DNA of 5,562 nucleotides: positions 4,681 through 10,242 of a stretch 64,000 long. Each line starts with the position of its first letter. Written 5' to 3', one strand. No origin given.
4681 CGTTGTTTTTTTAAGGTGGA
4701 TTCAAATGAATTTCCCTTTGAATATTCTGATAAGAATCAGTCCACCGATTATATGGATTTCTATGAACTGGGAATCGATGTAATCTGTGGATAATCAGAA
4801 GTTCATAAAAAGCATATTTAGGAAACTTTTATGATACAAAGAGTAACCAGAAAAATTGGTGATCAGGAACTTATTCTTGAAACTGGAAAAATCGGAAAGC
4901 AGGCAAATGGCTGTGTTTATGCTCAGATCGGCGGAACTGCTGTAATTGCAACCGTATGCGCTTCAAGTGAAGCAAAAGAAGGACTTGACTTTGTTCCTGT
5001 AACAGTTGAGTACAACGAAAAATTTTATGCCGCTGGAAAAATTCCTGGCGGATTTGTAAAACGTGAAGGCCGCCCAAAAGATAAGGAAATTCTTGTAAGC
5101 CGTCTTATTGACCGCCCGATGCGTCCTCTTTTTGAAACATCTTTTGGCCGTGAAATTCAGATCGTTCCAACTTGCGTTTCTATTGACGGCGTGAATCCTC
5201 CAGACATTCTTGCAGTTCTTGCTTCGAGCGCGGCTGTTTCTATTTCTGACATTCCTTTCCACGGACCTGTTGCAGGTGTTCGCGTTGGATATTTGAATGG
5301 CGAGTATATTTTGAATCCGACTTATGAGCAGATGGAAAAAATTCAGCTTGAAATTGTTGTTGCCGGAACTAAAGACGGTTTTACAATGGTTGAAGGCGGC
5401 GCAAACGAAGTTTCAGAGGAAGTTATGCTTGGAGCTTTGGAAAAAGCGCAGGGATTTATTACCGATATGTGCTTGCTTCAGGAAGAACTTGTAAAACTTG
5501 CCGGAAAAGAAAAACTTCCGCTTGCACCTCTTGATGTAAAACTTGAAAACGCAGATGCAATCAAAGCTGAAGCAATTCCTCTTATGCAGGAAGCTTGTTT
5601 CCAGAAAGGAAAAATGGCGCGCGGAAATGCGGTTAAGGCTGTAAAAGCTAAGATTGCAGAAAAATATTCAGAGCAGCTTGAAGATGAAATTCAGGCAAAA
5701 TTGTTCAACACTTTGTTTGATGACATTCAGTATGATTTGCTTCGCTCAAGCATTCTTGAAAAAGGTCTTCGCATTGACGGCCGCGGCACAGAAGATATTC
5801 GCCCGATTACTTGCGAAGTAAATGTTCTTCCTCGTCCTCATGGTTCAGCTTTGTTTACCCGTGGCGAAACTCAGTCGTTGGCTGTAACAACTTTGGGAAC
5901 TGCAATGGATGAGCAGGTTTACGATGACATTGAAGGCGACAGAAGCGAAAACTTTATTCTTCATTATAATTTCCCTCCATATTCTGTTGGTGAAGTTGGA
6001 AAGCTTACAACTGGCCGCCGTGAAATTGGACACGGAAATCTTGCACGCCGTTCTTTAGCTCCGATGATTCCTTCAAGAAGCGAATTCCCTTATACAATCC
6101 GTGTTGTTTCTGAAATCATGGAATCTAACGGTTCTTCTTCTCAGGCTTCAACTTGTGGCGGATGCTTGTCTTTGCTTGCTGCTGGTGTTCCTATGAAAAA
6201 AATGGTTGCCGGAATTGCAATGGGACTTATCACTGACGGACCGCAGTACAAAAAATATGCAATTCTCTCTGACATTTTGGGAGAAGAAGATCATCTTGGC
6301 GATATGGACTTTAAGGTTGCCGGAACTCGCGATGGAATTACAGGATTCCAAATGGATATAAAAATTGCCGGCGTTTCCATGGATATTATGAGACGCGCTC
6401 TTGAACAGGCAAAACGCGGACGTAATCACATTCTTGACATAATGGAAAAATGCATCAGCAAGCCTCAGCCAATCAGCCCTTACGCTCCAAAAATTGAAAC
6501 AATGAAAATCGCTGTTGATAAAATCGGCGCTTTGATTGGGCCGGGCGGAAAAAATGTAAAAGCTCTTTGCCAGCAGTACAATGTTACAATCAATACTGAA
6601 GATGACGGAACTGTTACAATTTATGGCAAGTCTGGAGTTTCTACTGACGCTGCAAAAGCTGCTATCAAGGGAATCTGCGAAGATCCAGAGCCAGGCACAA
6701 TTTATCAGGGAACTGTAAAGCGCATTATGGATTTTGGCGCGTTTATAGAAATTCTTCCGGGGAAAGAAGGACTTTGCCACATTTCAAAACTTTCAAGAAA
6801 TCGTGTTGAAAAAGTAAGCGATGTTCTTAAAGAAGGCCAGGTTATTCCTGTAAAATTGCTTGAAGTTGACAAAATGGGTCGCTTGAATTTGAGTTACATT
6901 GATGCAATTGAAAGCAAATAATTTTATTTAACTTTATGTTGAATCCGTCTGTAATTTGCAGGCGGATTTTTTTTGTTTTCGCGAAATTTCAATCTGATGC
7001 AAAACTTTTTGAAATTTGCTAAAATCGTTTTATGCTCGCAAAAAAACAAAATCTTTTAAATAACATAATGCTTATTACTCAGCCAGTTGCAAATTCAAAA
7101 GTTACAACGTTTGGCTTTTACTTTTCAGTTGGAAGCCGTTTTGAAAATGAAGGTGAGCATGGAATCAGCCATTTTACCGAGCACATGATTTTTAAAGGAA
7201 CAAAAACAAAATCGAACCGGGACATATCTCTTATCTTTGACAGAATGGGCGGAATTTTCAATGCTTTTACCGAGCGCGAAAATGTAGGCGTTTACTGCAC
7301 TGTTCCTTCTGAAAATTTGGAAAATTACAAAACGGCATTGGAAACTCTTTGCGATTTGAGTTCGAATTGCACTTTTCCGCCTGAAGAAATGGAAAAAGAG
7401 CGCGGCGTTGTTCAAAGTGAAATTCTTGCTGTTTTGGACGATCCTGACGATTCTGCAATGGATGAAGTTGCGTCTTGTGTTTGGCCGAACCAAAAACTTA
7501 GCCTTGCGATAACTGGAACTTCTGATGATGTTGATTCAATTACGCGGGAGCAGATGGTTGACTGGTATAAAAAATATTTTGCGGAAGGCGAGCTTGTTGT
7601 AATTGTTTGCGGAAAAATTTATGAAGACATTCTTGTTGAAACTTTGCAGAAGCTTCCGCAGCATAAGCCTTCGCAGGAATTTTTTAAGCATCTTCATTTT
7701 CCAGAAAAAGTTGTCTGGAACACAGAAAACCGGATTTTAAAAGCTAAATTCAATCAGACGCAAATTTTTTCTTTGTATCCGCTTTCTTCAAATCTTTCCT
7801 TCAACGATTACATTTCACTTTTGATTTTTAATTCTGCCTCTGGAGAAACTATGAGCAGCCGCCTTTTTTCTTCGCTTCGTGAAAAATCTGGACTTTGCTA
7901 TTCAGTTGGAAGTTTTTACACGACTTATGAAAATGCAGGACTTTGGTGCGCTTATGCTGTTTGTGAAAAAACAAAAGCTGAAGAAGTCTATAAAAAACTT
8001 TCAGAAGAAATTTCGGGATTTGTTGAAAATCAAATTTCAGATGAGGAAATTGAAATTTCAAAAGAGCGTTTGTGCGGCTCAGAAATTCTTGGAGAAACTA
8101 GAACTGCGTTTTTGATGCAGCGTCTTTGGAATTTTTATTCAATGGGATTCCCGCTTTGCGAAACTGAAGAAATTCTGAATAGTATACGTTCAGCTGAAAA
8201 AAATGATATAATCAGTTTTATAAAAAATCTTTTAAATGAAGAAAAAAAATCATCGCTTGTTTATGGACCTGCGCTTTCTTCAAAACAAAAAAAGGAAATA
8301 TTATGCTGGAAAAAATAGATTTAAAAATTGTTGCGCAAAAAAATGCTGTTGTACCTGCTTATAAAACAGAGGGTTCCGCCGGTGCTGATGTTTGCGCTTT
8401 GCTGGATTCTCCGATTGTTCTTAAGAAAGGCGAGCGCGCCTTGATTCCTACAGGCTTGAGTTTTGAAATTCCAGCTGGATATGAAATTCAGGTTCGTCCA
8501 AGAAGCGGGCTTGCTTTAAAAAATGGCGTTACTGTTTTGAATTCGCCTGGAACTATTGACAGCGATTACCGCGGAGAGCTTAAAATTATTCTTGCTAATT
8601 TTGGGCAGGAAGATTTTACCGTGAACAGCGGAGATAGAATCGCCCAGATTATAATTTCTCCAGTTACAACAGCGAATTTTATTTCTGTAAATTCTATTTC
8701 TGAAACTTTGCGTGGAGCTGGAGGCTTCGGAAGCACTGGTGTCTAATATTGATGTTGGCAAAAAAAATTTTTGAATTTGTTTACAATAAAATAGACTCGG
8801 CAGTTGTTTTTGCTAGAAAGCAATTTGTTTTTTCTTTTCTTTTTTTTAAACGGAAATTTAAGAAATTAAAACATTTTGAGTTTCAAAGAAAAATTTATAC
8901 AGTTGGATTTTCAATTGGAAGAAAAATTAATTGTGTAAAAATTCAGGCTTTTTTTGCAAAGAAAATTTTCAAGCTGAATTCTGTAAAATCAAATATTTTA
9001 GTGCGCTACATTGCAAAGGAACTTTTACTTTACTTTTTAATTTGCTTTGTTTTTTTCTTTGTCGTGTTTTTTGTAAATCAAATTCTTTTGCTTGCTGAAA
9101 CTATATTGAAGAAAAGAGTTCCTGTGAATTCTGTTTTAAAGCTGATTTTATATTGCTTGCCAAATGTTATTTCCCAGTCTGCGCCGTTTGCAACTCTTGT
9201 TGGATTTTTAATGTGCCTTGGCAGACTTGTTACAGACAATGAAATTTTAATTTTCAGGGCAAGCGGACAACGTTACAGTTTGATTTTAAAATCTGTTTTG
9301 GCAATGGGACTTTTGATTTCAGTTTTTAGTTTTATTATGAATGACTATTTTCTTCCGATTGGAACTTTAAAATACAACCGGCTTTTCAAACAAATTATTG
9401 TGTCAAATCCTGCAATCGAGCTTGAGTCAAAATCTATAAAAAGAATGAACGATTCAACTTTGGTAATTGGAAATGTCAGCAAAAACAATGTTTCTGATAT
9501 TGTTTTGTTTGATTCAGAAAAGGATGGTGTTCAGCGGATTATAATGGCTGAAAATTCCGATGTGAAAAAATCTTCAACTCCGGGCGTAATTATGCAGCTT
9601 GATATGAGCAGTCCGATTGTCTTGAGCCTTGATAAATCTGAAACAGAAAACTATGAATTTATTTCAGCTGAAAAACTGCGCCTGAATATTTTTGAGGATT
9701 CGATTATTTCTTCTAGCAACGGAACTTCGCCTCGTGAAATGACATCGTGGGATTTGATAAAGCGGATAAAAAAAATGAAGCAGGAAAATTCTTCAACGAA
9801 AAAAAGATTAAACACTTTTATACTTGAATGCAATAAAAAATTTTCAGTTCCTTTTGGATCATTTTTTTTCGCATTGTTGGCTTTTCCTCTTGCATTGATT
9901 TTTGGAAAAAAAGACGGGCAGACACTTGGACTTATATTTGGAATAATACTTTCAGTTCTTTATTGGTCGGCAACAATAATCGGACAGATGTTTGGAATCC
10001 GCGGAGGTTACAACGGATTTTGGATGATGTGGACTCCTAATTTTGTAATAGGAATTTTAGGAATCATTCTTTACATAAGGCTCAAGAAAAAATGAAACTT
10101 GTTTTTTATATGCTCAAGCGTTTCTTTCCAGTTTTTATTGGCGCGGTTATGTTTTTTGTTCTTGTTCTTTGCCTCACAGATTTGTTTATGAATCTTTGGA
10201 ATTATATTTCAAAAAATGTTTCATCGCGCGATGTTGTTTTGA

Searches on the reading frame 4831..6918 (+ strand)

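Call 48: search_protein_families(library=pfam, proteins=[window:4831-6918:+], max_evalue=0.0001)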
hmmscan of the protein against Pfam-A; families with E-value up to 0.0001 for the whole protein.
window:4831-6918:+ (696 aa): 5 families
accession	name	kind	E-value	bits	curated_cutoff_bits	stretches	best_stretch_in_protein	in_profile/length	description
PF01138.27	RNase_PH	-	3.4e-55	186.4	25.5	2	13-142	4-130/130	3' exoribonuclease family, domain 1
PF03725.20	RNase_PH_C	-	1.4e-24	86.3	20.8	2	145-207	1-65/67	3' exoribonuclease family, domain 2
PF00575.29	S1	-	9e-20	71.3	22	1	619-689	2-73/74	S1 RNA binding domain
PF03726.19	PNPase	-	6.1e-15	55.9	24.6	1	242-318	4-80/81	Polyribonucleotide nucleotidyltransferase, RNA binding domain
PF00013.35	KH_1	-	1.8e-12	47.3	21.5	1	556-613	2-65/66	KH domain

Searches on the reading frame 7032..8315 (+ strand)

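Call 48: search_protein_families(library=pfam, proteins=[window:7032-8315:+], max_evalue=0.0001)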
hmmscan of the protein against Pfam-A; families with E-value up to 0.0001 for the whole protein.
window:7032-8315:+ (428 aa): 2 families
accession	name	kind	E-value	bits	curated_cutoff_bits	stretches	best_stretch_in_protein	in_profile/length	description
PF05193.26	Peptidase_M16_C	-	7.2e-31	107.9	23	1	169-347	1-181/181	Peptidase M16 inactive domain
PF00675.25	Peptidase_M16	-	7.5e-31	107.5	22.3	1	21-163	9-148/149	Insulinase (Peptidase family M16)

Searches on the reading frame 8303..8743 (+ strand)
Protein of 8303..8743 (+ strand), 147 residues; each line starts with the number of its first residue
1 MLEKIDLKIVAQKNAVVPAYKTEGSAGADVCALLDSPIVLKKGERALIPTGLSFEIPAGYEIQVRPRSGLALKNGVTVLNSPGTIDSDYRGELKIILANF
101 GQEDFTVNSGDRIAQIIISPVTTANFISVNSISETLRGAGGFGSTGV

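Call 48: search_protein_families(library=pfam, proteins=[window:8303-8743:+], max_evalue=0.0001)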
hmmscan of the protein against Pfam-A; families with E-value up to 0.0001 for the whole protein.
window:8303-8743:+ (147 aa): 2 families
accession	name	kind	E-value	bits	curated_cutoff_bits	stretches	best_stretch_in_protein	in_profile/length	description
PF00692.24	dUTPase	-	4e-32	111.1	22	1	14-146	2-129/129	dUTPase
PF22769.1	DCD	-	1.4e-09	38.7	27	1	35-118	68-150/153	dCTP deaminase-like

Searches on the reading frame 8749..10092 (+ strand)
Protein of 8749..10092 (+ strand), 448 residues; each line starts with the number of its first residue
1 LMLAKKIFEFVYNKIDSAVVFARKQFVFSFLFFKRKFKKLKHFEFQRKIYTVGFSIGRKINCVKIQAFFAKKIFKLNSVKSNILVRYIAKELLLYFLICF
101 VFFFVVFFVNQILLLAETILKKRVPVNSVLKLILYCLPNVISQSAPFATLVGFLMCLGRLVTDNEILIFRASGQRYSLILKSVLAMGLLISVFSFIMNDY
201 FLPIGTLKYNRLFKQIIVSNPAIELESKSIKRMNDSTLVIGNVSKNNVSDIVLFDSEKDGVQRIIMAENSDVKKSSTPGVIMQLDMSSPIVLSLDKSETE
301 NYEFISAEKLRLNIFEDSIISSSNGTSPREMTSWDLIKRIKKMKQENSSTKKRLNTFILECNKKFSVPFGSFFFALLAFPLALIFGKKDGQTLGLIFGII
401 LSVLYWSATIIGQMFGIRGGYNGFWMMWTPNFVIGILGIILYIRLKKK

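Call 48: search_protein_families(library=pfam, proteins=[window:8749-10092:+], max_evalue=0.0001)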
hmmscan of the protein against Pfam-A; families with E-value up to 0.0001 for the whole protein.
window:8749-10092:+ (448 aa): 1 family
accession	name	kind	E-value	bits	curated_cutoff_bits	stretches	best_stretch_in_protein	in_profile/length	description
PF03739.19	LptF_LptG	-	1.9e-74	251.3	27.9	1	86-444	1-353/353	Lipopolysaccharide export system permease LptF/LptG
